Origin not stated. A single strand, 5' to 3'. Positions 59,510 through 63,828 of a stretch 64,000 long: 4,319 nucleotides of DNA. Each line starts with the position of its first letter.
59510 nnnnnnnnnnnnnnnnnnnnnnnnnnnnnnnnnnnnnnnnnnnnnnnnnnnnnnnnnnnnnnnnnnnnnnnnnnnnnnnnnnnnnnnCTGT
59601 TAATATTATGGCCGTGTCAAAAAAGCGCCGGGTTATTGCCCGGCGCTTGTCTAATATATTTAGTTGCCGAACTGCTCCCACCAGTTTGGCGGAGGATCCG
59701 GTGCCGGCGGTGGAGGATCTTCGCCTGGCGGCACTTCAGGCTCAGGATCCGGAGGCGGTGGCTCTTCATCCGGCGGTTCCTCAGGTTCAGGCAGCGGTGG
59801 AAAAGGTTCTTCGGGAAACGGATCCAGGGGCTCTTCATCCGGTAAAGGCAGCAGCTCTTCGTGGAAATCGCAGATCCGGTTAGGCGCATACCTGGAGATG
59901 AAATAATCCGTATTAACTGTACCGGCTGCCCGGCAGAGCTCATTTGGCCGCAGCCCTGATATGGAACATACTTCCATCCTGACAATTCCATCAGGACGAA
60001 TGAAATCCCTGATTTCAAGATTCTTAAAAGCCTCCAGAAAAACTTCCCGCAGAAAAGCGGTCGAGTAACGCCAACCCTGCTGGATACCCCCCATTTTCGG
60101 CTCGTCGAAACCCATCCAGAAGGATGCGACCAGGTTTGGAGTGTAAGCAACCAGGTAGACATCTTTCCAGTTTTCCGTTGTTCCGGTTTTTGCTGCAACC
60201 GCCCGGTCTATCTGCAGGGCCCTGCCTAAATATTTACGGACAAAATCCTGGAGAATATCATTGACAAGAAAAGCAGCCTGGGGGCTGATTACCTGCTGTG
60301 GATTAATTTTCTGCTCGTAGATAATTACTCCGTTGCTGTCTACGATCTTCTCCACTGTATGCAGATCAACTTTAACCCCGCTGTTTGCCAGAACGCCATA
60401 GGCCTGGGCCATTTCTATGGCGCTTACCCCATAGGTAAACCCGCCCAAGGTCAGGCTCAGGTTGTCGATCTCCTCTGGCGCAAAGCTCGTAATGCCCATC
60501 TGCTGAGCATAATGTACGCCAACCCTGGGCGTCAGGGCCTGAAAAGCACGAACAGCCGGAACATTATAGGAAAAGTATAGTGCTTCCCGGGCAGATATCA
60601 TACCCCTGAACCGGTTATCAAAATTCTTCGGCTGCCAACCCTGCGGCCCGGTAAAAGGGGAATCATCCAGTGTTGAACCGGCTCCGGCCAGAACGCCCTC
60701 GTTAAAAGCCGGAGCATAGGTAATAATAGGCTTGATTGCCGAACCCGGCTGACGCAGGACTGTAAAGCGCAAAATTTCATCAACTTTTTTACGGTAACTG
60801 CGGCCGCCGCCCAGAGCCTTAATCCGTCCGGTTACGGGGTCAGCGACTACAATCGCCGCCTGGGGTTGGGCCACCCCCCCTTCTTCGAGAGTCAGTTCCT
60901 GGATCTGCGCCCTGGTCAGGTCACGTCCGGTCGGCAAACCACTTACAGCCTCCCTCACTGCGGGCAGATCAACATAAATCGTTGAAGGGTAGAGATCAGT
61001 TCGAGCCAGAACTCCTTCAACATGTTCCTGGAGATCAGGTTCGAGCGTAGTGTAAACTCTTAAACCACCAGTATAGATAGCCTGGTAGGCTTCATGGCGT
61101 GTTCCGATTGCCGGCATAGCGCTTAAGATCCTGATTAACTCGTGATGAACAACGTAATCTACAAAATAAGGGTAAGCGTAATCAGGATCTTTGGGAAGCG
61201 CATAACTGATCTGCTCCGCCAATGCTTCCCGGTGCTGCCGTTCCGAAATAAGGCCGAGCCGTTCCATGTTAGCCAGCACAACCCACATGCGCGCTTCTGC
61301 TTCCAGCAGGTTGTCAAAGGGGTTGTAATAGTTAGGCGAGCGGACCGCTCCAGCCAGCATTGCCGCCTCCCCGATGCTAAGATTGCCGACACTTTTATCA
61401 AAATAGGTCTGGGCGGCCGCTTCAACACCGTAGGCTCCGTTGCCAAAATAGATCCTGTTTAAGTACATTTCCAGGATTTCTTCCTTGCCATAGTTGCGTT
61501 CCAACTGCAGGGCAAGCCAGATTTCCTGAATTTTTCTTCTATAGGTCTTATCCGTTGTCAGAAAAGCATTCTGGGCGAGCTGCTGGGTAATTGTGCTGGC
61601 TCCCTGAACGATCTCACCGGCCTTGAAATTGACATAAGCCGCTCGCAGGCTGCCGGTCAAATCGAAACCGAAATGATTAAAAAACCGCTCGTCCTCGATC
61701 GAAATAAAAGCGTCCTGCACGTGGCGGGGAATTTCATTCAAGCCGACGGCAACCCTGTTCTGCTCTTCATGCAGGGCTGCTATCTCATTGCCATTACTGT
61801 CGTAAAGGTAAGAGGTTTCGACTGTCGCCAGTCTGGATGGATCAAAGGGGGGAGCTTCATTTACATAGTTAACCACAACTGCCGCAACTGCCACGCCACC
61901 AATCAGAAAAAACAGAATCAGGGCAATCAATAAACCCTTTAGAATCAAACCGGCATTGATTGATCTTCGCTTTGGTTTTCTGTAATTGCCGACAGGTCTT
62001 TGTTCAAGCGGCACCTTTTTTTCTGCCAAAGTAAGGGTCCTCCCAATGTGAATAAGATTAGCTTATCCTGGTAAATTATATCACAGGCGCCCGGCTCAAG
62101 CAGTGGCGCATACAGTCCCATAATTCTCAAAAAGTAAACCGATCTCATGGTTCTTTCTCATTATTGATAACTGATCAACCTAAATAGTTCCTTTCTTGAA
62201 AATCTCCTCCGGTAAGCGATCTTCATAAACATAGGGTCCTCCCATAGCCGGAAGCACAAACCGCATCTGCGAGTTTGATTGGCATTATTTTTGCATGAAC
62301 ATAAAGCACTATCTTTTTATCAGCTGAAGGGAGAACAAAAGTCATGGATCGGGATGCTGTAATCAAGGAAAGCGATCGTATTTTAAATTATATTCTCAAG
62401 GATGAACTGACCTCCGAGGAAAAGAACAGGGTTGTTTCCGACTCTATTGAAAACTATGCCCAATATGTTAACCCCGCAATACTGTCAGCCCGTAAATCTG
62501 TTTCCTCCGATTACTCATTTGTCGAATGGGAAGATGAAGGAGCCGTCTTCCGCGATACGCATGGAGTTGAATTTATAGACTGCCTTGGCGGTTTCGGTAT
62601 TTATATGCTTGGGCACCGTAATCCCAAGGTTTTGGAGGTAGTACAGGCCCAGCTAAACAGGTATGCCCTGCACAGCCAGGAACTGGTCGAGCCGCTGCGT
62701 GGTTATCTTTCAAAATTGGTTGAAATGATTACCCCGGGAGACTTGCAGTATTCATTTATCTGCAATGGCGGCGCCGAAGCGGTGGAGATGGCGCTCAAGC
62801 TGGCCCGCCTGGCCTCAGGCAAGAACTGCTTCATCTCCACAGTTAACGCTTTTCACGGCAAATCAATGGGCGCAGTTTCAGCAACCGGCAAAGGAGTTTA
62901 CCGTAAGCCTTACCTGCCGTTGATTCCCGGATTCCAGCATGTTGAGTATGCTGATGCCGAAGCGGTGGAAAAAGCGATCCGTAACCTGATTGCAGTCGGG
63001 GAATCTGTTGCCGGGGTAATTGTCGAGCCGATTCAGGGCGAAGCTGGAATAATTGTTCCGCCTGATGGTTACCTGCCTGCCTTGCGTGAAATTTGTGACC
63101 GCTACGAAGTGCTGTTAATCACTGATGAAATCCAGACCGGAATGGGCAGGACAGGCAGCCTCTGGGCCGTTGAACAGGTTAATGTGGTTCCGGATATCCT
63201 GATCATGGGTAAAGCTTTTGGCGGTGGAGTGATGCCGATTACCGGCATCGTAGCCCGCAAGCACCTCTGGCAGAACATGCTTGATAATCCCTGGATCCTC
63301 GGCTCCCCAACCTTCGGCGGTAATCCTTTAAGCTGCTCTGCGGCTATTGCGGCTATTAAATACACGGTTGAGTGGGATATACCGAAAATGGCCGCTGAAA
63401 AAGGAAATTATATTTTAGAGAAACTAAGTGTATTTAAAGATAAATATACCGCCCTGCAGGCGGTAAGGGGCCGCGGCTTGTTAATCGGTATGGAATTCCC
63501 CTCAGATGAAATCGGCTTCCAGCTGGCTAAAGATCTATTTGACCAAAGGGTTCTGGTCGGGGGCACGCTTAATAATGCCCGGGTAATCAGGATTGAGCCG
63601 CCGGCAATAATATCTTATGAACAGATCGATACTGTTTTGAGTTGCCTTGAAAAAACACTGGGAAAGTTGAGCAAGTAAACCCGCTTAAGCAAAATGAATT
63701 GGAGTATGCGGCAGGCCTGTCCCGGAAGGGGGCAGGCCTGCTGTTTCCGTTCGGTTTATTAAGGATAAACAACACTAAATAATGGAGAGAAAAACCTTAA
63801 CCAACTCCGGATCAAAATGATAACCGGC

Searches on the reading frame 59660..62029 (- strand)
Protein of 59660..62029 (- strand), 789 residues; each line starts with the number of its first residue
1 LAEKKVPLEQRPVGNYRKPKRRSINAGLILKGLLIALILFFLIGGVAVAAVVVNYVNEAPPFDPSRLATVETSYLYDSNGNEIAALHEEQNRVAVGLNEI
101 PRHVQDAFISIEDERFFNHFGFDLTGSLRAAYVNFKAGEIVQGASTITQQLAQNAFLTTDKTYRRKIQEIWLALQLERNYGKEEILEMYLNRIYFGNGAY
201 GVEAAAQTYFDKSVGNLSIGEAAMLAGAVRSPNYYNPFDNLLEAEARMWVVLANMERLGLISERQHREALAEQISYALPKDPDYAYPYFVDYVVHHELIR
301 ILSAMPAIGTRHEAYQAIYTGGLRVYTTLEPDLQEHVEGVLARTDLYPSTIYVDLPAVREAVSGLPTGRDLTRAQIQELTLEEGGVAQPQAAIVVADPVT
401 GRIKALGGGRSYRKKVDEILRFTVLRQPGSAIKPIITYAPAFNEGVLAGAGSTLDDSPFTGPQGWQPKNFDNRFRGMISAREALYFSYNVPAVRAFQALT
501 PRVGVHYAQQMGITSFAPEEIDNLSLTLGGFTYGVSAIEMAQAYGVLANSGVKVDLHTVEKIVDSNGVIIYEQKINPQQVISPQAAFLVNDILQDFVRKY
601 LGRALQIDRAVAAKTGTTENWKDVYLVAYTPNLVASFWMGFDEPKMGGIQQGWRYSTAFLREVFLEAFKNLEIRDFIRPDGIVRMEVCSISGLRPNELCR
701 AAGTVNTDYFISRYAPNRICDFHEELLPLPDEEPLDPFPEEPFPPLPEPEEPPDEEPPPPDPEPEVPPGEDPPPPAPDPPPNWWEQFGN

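Call 27: search_protein_families(library=ncbifam, proteins=[window:59660-62029:-], max_evalue=1e-20)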
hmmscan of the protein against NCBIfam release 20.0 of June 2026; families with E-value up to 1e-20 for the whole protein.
window:59660-62029:- (789 aa): 13 families
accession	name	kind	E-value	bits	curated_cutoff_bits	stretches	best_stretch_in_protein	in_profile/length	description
TIGR02074.1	PBP_1a_fam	subfamily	1.3e-160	535.7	508.75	1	91-667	1-532/535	PBP1A family penicillin-binding protein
NF051885.1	tranpepglycosPbpC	equivalog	6e-120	401.7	900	2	30-295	10-279/632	multimodular transpeptidase-transglycosylase PbpC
NF038272.1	strep_PBP1A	exception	5.9e-94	315.6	1075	2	29-356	7-321/658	penicillin-binding protein PBP1A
TIGR02073.1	PBP_1c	equivalog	4.1e-92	310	494.2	2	76-341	15-260/728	penicillin-binding protein 1C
TIGR02071.1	PBP_1b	equivalog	4.7e-88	296.1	717.75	2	83-339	136-386/729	penicillin-binding protein 1B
NF038276.1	strep_PBP2A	exception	4e-86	289.8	1100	2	49-351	54-346/716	penicillin-binding protein PBP2A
NF008643.0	PRK11636.1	equivalog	1.7e-84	284.6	1263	1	74-336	49-298/850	peptidoglycan glycosyltransferase/peptidoglycan DD-transpeptidase MrcA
NF038274.1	strep_PBP1B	exception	2.5e-67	227.8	1225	2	384-661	372-655/745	penicillin-binding protein PBP1B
NF007061.0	PRK09506.1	equivalog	6.5e-63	212.8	1120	2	89-264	208-387/825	bifunctional glycosyl transferase/transpeptidase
NF011423.0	PRK14850.1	equivalog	5.5e-62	210.2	1275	2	88-291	153-360/764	penicillin-binding protein 1b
NF008414.0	PRK11240.1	equivalog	3.2e-56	190.9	1121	2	92-290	64-260/774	peptidoglycan glycosyltransferase PbpC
TIGR02070.1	mono_pep_trsgly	equivalog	8.1e-46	156.3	182.65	1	94-257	57-220/224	monofunctional biosynthetic peptidoglycan transglycosylase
NF010008.0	PRK13481.1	equivalog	1.8e-45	155.3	270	1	89-272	77-266/269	glycosyltransferase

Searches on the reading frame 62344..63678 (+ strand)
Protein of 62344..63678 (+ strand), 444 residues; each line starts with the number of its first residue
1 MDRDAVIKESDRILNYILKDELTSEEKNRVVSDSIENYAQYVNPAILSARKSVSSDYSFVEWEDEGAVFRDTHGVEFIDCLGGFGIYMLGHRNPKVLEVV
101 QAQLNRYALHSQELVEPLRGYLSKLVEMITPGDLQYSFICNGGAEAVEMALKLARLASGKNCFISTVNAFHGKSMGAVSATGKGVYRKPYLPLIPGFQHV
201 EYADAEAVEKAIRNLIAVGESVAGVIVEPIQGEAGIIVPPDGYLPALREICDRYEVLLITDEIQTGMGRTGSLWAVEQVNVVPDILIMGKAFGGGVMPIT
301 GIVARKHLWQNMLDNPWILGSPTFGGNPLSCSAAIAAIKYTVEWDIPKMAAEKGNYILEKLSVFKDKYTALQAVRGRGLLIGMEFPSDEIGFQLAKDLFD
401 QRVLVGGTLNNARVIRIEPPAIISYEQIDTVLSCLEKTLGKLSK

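Call 27: search_protein_families(library=ncbifam, proteins=[window:62344-63678:+], max_evalue=1e-20)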
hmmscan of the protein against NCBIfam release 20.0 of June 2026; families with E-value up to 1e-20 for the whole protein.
window:62344-63678:+ (444 aa): 67 families (the best 25 are shown)
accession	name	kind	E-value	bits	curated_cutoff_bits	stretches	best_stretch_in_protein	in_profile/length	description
NF008570.0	PRK11522.1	equivalog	1.1e-188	627.5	612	1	5-443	14-458/464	putrescine aminotransferase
TIGR03372.1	putres_am_tran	equivalog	5.2e-146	487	658.65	1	10-436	7-439/442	putrescine aminotransferase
NF053554.1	prodigi_MAP_PigE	equivalog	1.2e-95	321.6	850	1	23-388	368-730/837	prodigiosin MAP biosynthesis aminotransferase PigE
TIGR00707.1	argD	subfamily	2.9e-94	316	410.05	1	63-438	15-379/381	acetylornithine/succinylornithine family transaminase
NF002874.0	PRK03244.1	equivalog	8.1e-89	298.2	457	1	64-442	32-395/399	acetylornithine transaminase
NF005993.0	PRK08117.1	subfamily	1.4e-88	297.4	574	1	33-443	7-431/433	aspartate aminotransferase family protein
NF004426.0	PRK05769.1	equivalog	7.5e-87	291.9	552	1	50-441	29-439/441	acetyl ornithine aminotransferase family protein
NF042418.1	LysJ_Th_th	equivalog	1.3e-80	271.2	700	1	60-436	21-382/386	[LysW]-aminoadipate semialdehyde transaminase LysJ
NF003145.0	PRK04073.1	equivalog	4.1e-79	265.9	656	1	63-437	28-393/396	ornithine--oxo-acid transaminase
NF002325.0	PRK01278.1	subfamily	1.1e-76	258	372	1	64-442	20-389/395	acetylornithine transaminase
TIGR01885.1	Orn_aminotrans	equivalog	5e-75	252.7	378.4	1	64-439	26-401/402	ornithine--oxo-acid transaminase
NF002797.0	PRK02936.1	equivalog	5e-75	252.6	496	1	64-440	18-378/385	acetylornithine transaminase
NF045491.1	LysJ_Sulfobales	equivalog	3.5e-73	246.7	700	1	68-439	21-377/386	[LysW]-aminoadipate semialdehyde/glutamate semialdehyde transaminase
NF049939.1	HyAminethphonNHLyPbfA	equivalog_domain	2.1e-72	244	525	1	64-440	50-440/442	(R)-1-hydroxy-2-aminoethylphosphonate ammonia-lyase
TIGR03246.1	arg_catab_astC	subfamily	3.1e-69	233.9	609.95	1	58-441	18-395/397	acetylornithine/succinylornithine family transaminase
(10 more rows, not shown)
